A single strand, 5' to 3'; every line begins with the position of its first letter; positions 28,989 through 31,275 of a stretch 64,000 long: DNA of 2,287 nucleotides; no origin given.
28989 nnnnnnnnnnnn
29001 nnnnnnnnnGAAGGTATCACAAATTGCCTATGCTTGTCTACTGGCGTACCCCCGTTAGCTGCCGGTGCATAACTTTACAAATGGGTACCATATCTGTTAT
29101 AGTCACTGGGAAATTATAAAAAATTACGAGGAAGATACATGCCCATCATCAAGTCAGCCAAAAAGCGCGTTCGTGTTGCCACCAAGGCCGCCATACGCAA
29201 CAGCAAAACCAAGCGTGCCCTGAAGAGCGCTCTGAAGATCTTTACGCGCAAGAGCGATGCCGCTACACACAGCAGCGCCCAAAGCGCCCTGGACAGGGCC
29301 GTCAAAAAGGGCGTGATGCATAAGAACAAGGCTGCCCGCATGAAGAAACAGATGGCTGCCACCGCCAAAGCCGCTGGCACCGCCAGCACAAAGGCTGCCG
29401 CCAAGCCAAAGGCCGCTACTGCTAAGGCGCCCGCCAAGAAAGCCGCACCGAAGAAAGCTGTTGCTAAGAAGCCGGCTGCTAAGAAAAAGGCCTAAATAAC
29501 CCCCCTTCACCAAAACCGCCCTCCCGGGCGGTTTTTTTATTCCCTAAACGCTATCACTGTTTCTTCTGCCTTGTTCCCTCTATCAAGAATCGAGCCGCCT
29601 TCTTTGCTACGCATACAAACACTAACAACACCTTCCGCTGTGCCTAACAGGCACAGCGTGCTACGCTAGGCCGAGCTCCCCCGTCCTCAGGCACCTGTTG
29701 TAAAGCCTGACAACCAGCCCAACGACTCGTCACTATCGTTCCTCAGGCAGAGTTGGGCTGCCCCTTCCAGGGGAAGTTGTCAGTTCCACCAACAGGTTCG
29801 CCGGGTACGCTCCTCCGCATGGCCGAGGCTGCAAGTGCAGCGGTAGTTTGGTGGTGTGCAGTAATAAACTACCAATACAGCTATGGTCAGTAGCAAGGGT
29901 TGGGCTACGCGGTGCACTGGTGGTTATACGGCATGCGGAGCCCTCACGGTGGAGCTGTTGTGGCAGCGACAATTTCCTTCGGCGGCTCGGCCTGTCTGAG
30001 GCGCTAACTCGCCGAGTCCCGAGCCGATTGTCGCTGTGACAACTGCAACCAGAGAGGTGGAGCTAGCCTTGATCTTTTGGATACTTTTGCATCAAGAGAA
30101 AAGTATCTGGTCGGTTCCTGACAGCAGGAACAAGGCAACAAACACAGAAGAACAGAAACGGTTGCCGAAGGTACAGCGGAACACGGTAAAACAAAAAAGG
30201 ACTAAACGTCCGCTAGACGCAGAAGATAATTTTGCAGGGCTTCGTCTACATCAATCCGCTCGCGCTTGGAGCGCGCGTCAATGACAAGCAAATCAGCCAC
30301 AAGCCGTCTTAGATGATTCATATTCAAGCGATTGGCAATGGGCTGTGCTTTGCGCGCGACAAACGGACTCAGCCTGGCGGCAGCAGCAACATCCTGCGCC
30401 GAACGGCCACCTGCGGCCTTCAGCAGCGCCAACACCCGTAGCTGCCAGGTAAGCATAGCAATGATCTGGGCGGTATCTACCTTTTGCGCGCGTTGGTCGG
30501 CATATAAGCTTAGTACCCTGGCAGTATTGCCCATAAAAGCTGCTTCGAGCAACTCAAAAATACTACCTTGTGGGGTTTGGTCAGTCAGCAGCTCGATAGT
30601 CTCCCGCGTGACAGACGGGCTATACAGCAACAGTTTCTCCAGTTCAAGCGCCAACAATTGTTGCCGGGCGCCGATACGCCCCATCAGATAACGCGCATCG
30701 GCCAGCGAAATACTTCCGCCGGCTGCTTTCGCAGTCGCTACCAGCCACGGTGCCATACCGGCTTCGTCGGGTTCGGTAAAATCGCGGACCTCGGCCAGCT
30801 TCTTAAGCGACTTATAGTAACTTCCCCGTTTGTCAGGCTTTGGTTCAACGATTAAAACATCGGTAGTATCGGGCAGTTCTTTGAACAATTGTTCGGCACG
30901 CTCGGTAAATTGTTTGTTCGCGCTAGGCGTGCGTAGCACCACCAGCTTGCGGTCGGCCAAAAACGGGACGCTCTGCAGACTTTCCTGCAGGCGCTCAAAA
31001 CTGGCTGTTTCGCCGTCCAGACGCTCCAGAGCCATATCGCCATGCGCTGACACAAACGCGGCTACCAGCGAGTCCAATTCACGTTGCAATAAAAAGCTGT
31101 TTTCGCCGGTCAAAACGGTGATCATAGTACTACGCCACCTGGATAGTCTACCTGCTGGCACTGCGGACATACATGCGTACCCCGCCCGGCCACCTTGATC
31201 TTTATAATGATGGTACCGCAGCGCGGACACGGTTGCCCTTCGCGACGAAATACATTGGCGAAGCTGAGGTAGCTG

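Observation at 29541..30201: ~600-nt gene-free, helix-packed region between convergent rpsT and holA: candidate large structured ncRNA of unknown class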

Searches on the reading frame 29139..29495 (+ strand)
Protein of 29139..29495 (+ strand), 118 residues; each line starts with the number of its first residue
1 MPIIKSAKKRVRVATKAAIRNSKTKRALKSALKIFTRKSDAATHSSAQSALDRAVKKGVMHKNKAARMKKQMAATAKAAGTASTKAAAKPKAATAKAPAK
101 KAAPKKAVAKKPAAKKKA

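Call 25: find_encoding_contigs(protein=window:29139-29495:+, flank=3000, max_places=10)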
Protein window:29139-29495:+ (118 aa): 3 contigs read that carry it; 3 places shown.
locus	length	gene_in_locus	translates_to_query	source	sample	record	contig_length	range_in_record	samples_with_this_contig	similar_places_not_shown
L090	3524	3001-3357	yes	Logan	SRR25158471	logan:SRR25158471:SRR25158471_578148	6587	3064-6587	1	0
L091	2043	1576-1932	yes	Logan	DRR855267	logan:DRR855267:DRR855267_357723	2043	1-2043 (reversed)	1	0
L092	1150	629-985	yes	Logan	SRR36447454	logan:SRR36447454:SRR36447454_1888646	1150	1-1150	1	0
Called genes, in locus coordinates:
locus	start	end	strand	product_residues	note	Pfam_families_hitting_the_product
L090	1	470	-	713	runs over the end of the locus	PF01138:RNase_PH, PF03725:RNase_PH_C, PF01138:RNase_PH, PF00013:KH_1, PF00575:S1, PF23459:S1_RRP5 (faint)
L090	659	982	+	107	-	-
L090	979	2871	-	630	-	-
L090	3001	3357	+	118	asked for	PF01649:Ribosomal_S20p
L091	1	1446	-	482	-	?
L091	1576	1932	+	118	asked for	PF01649:Ribosomal_S20p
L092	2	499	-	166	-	?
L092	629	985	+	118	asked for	PF01649:Ribosomal_S20p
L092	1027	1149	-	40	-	?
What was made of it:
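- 29139..29495 (+): rpsT (ribosomal protein S20, 118 aa, with a Lys/Ala-rich C-terminal tail). The exact protein was found on Logan contigs L090-L092 (call 25).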

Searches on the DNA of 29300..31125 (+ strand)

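Call 4: search_rna_families(source=window, start=29300, end=30400, threshold=evalue, max_evalue=10, show_alignments=3)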
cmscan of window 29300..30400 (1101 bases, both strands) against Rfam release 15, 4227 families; matches with E-value up to 10: 11.
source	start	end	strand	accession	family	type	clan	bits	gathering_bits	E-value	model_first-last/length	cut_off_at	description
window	29435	29541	+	RF01859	Phe_leader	Cis-reg; leader;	-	27.3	55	0.04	1-125/125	no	Phenylalanine leader peptide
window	29511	29548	-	RF02064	STnc370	Gene; sRNA;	-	20.9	54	7.6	27-64/71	no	Enterobacterial sRNA STnc370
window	29512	29536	+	RF00106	RNAI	Gene; antisense;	-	20.5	47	0.37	74-98/102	no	RNAI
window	29513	29545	-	RF02084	STnc130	Gene; sRNA;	-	19.5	55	4.3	96-126/135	no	Enterobacteria sRNA STnc130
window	29457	29538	+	RF01394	isrK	Gene; sRNA;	-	18.9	50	0.17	1-77/77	no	isrK Hfq binding RNA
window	29509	29545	-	RF02063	STnc350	Gene; sRNA;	-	18.1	60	2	24-64/68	no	Salmonella enterica sRNA STnc350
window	29512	29535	+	RF01772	rnk_pseudo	Cis-reg; leader;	-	16.5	55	7.1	75-98/108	no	Pseudomonas rnk leader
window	29512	29555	-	RF00624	P9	Gene;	-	15.8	43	1.7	32-73/74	no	Pseudomonas sRNA P9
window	29512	29534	-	RF00106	RNAI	Gene; antisense;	-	15.5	47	5.3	75-97/102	no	RNAI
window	29511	29546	+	RF00519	suhB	Gene; sRNA;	CL00108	14.9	41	4.2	1-77/77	no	Makes More Granules Regulator RNA (mmgR)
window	30109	30211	+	RF03045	proV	Gene; sRNA;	-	12.1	88.5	5.8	1-149/149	no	proV RNA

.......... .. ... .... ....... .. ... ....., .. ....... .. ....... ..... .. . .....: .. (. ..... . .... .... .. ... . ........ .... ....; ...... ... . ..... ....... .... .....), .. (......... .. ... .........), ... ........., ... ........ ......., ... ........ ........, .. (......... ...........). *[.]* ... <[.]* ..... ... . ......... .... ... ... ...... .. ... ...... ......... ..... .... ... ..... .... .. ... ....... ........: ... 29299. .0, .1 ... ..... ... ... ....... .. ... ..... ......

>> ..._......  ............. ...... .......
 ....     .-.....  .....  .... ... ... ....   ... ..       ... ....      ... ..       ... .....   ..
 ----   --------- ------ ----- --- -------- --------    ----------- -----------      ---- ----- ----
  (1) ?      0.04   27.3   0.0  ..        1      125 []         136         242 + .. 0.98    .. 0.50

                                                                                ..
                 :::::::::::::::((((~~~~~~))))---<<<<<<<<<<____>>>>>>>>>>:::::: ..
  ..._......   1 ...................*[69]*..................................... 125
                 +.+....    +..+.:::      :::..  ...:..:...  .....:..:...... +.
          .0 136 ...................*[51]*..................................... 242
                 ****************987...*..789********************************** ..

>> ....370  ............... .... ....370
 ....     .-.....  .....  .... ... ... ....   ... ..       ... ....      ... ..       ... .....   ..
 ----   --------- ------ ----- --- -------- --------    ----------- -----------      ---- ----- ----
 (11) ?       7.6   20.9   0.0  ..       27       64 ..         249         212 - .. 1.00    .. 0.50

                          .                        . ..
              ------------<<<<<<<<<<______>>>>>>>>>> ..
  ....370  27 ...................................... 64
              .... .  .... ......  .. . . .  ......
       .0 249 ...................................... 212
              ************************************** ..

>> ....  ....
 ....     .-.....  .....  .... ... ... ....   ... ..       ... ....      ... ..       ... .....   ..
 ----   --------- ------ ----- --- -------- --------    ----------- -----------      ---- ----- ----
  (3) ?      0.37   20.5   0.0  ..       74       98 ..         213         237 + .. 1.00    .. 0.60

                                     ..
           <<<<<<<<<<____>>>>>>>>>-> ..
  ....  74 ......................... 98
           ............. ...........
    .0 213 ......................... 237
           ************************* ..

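Call 27: search_dna_similar(query=window:29541-30201:+, collection=phages, mode=distant, max_evalue=0.01)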
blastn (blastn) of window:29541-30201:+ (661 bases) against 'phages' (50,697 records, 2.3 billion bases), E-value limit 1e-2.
No match.

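Call 28: search_dna_similar(query=window:29541-30201:+, collection=plasmids, mode=distant, max_evalue=0.01)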
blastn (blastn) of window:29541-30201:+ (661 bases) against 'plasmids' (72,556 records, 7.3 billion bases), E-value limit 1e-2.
Records with a match: 1; places in all: 1; records where one place covers at least 80% of the query: 0.
Best place of each record, by identity: 80-90% 1.
By first word of the organism name: Parabacteroides 1.
By predicted mobility (MOB-suite, as given by PLSDB): non-mobilizable 1.
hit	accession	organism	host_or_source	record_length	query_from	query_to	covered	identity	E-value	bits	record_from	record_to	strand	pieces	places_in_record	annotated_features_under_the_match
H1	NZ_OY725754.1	Parabacteroides distasonis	-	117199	525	565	6%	87.8%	1e-3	53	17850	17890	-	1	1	none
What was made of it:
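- Tried and rejected: Phage or plasmid origin: no blastn match in either collection, apart from one 41-nt chance-level hit (calls 27, 28).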

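Call 80: search_rna_families(source=L105, start=900, end=1700, threshold=evalue, max_evalue=5)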
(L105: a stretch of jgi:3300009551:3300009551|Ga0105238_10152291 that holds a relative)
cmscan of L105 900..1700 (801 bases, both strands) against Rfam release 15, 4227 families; matches with E-value up to 5: 3.
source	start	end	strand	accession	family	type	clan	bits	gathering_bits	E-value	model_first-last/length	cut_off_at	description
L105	1428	1508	+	RF01844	SmY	Gene; snRNA; splicing;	-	16.8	39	0.48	1-80/80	no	SmY spliceosomal RNA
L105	1377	1456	+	RF00375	HIV_PBS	Cis-reg;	-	16.6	61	2.5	1-99/99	no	HIV primer binding site (PBS)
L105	1117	1287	+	RF02177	SMCR2_1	Gene; lncRNA;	-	16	50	2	1-159/159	no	Smith-Magenis syndrome chromosome region, candidate 2 conserved region 1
